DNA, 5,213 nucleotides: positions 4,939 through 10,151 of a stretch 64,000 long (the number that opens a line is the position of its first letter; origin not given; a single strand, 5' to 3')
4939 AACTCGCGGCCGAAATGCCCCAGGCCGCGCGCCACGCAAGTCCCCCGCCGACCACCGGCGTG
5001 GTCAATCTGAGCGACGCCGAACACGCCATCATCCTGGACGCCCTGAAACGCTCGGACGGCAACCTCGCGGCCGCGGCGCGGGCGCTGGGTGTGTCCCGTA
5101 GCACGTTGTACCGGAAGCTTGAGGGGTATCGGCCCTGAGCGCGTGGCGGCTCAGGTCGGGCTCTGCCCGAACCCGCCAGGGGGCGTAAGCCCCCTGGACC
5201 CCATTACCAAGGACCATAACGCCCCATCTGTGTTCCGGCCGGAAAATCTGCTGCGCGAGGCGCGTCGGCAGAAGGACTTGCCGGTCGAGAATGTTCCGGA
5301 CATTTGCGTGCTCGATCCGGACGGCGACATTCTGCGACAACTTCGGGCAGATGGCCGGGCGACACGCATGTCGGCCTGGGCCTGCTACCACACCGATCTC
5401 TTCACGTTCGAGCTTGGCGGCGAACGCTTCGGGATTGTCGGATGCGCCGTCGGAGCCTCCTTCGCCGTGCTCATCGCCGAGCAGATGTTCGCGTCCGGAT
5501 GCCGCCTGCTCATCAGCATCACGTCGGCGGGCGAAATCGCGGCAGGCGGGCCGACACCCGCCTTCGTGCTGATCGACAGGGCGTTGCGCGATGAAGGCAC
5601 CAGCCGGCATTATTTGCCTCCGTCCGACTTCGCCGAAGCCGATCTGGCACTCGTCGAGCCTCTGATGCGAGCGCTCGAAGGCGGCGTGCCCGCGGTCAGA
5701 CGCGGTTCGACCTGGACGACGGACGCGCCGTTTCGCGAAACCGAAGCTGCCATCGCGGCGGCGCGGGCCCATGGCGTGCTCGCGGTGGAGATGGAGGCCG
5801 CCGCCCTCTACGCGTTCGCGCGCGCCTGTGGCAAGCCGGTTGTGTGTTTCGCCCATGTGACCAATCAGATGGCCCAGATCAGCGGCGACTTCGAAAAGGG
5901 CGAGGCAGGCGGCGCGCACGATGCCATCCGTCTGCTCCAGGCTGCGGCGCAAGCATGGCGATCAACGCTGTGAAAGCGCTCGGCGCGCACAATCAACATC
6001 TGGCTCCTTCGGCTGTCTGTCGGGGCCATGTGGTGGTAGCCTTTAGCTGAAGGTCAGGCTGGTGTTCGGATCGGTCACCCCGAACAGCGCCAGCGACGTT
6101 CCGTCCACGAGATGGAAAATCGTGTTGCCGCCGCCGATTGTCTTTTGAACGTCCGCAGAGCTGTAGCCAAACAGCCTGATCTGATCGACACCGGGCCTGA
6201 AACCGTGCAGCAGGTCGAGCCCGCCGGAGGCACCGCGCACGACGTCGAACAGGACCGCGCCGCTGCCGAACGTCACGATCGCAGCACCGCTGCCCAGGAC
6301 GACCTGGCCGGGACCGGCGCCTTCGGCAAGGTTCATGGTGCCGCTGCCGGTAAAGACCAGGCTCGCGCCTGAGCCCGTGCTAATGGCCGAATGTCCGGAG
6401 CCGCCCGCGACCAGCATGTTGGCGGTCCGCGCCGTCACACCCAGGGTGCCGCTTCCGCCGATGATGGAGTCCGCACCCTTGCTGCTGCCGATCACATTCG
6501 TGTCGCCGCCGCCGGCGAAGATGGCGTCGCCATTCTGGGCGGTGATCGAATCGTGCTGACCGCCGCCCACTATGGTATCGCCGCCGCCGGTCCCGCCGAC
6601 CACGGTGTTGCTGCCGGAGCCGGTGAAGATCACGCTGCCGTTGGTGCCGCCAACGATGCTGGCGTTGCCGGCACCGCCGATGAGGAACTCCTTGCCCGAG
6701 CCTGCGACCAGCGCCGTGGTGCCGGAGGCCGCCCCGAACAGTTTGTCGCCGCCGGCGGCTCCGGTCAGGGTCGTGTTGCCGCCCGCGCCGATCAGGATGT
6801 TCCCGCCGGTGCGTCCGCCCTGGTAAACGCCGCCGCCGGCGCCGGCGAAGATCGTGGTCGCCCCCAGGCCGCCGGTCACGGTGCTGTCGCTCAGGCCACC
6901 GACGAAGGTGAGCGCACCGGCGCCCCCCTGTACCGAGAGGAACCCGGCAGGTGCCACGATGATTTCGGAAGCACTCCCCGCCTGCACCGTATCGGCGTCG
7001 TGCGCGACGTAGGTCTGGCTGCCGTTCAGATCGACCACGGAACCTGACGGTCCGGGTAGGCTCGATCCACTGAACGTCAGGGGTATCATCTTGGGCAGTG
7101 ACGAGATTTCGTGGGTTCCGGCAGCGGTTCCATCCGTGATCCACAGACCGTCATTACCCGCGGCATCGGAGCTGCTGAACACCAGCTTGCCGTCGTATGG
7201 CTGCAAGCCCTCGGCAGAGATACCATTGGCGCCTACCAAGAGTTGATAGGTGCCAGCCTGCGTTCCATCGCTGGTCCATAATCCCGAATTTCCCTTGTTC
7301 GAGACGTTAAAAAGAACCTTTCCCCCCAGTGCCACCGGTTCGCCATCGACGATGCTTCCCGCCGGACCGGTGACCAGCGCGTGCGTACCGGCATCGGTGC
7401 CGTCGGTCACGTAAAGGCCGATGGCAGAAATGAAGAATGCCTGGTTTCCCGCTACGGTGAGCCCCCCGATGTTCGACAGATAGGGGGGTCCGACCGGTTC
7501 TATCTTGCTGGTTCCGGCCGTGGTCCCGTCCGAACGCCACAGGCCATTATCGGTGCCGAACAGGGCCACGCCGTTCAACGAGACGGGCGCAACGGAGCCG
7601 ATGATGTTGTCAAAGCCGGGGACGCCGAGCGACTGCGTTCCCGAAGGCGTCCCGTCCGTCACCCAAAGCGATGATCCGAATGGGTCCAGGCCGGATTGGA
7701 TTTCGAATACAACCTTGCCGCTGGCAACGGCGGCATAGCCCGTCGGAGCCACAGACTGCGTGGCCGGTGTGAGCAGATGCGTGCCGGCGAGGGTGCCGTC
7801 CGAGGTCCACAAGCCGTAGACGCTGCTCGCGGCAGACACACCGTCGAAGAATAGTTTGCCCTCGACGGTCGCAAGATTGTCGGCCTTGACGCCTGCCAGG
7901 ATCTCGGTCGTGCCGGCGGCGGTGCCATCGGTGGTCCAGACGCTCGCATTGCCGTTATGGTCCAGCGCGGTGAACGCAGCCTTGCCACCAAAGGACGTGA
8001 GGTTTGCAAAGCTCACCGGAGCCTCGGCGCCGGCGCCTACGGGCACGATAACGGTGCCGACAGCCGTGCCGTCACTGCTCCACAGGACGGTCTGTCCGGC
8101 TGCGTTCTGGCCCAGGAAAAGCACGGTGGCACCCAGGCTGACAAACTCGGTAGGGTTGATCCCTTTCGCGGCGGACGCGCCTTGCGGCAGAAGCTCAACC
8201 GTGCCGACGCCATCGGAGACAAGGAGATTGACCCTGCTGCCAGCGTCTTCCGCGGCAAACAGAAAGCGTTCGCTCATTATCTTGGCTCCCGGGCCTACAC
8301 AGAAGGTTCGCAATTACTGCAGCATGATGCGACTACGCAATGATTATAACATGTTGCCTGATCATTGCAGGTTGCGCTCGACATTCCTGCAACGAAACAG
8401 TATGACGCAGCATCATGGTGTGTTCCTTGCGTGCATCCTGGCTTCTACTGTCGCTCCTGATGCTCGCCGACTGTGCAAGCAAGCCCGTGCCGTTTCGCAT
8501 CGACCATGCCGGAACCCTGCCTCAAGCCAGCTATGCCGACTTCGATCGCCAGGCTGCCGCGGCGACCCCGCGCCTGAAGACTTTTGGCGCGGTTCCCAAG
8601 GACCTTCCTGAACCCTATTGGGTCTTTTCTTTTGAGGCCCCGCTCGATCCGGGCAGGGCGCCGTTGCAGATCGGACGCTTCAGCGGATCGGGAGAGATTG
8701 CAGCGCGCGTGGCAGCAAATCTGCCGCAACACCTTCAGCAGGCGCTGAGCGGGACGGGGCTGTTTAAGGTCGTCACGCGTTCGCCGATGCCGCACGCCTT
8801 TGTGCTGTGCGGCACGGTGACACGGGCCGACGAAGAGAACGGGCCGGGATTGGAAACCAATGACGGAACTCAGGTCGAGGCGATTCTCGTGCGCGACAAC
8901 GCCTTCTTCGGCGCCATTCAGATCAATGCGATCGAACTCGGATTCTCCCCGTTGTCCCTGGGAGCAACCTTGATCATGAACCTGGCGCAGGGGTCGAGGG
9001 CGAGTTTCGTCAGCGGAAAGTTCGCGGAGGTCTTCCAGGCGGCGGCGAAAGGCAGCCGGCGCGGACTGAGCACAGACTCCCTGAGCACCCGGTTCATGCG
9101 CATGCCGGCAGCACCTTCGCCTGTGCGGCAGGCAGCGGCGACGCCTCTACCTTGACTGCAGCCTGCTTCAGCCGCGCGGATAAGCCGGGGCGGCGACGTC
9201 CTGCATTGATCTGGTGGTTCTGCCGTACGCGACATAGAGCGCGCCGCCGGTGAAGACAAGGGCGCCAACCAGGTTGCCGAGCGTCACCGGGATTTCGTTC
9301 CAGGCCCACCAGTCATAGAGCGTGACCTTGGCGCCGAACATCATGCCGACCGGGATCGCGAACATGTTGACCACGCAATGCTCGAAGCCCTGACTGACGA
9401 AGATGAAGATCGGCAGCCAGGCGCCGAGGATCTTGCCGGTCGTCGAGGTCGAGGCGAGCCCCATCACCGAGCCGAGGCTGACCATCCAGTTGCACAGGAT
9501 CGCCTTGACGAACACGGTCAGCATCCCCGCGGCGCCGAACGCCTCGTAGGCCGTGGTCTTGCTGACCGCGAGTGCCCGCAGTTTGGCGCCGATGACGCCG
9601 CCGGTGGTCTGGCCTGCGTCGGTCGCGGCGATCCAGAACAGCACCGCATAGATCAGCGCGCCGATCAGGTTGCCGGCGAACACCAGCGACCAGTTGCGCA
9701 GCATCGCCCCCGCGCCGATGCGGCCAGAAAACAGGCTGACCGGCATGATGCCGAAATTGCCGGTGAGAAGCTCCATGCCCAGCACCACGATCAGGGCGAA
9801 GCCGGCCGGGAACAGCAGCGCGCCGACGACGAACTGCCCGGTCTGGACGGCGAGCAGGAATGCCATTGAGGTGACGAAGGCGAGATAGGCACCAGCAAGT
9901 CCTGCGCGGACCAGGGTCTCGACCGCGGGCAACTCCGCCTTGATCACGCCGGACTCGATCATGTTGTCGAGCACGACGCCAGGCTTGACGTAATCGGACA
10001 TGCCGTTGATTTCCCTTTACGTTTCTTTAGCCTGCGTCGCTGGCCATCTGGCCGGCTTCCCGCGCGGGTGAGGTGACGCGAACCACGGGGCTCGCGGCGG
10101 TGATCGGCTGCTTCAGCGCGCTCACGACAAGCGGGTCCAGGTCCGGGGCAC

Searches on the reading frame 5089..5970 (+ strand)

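Call 45: search_protein_families(library=pfam, proteins=[window:5089-5970:+], max_evalue=0.0001)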
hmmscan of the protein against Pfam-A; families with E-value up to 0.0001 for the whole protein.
window:5089-5970:+ (294 aa): 1 family
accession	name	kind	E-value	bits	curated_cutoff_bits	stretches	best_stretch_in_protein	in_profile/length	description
PF01048.26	PNP_UDP_1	-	4.5e-30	105.2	25.1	1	101-271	31-216/233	Phosphorylase superfamily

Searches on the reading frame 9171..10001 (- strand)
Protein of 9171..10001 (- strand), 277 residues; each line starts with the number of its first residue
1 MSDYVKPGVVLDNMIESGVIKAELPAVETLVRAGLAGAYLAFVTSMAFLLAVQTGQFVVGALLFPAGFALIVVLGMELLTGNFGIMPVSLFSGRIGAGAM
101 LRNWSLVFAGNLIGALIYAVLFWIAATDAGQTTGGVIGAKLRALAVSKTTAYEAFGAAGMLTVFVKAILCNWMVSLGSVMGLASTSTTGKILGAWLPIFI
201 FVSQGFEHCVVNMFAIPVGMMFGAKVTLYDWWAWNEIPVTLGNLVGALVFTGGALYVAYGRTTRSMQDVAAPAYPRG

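Call 45: search_protein_families(library=pfam, proteins=[window:9171-10001:-], max_evalue=0.0001)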
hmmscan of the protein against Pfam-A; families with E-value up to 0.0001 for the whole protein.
window:9171-10001:- (277 aa): 1 family
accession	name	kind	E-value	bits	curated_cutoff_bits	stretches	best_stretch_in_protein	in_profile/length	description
PF01226.23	Form_Nir_trans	-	2.8e-62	210.7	34.6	1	10-256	2-239/240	Formate/nitrite transporter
